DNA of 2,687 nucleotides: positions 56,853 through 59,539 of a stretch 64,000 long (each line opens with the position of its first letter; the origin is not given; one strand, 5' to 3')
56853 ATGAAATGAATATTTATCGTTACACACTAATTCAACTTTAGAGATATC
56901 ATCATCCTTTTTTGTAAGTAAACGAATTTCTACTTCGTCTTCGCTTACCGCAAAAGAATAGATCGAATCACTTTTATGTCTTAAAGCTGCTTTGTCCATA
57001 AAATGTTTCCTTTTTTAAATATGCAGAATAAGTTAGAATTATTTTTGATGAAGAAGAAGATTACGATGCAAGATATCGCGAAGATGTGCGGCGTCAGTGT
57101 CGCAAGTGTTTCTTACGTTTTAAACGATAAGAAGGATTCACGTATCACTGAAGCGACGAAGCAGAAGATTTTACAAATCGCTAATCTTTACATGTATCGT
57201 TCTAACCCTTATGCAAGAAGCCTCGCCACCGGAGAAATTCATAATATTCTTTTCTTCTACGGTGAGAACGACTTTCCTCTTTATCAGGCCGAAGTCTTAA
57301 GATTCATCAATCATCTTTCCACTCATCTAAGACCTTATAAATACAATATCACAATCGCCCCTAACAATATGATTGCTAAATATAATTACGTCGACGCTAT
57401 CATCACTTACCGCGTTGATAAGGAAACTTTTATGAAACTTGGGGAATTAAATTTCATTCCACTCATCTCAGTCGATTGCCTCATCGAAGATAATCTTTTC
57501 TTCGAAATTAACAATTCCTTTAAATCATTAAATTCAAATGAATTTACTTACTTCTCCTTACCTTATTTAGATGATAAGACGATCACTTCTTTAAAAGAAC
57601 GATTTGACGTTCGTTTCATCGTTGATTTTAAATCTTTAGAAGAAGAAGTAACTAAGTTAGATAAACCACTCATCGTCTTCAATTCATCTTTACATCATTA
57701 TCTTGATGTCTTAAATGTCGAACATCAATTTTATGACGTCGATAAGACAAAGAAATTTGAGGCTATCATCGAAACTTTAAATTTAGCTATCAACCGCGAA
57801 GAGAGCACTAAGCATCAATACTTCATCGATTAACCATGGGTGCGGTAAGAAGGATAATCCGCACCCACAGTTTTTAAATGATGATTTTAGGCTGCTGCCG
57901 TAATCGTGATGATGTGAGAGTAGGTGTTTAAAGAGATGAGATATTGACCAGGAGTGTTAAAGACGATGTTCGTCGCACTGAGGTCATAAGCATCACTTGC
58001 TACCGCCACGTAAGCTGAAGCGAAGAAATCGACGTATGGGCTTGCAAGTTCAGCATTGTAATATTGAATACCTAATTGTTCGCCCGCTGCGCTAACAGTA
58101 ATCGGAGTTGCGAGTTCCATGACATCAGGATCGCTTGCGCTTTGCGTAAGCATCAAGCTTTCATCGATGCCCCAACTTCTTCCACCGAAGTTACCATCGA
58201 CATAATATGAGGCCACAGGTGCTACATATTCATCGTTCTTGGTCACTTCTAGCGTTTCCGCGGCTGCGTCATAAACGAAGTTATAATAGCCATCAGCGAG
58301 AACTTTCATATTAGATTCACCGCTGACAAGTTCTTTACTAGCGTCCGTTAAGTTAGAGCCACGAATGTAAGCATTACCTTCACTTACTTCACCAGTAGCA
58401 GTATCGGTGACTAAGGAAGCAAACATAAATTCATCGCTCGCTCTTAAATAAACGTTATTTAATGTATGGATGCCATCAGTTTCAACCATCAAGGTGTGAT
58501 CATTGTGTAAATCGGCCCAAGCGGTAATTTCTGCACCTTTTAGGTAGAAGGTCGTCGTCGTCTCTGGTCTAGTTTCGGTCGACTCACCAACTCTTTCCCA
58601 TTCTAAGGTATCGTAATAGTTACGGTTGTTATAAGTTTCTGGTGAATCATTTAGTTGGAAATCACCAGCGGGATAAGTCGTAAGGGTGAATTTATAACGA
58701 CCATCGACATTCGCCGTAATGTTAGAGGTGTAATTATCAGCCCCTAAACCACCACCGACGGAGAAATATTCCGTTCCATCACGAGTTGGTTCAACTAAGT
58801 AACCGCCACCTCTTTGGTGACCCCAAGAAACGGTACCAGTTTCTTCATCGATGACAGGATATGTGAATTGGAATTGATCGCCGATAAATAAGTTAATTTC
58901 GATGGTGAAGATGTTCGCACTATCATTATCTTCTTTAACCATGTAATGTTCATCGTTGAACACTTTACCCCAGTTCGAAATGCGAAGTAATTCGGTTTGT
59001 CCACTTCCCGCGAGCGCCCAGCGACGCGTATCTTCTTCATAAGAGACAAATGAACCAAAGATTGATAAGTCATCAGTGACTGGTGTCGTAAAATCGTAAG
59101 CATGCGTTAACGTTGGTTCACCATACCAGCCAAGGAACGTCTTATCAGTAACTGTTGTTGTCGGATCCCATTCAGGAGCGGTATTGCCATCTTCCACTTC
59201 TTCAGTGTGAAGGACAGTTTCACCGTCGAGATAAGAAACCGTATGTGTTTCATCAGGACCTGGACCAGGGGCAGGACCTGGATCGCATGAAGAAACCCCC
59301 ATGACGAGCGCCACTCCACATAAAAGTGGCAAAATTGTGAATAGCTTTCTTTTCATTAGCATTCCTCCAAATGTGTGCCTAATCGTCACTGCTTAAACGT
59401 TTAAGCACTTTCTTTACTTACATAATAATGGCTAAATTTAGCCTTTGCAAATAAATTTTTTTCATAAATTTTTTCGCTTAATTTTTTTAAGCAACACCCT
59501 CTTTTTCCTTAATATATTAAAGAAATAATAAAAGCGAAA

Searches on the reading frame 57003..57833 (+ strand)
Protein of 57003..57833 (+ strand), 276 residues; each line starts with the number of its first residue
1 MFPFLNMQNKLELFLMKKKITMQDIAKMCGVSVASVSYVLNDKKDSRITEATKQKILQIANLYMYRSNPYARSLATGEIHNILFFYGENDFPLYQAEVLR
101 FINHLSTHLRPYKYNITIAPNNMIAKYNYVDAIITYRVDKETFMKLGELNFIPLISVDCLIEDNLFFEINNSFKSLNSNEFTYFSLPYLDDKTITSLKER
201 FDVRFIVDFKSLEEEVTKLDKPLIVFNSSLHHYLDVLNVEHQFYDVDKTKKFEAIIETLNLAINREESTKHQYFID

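Call 31: search_protein_families(library=pfam, proteins=[window:57003-57833:+], max_evalue=0.00001)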
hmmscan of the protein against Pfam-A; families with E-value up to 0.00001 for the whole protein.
window:57003-57833:+ (276 aa): 1 family
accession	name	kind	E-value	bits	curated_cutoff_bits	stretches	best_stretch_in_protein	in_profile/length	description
PF00356.27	LacI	-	6.9e-12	45.4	27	1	21-68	1-46/46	Bacterial regulatory proteins, lacI family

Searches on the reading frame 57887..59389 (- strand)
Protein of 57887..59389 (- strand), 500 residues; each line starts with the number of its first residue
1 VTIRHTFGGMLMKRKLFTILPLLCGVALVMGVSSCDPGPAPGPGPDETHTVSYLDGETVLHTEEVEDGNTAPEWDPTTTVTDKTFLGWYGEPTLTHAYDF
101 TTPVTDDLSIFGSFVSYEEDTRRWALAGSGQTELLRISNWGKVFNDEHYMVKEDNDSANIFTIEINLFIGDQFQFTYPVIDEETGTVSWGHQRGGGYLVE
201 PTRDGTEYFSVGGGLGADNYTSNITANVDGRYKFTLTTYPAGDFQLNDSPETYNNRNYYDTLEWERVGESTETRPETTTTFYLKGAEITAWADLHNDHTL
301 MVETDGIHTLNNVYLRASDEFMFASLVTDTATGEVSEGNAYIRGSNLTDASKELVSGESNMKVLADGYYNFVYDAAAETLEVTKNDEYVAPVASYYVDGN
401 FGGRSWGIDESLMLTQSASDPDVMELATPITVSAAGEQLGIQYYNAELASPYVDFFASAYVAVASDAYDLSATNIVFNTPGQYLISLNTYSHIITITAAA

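Call 31: search_protein_families(library=pfam, proteins=[window:57887-59389:-], max_evalue=0.00001)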
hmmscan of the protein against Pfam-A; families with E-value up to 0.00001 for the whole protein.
window:57887-59389:- (500 aa): 1 family
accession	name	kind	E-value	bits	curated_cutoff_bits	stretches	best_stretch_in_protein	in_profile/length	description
PF09479.16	Flg_new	-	2e-06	28.3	27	1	50-107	2-59/65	Listeria-Bacteroides repeat domain (List_Bact_rpt)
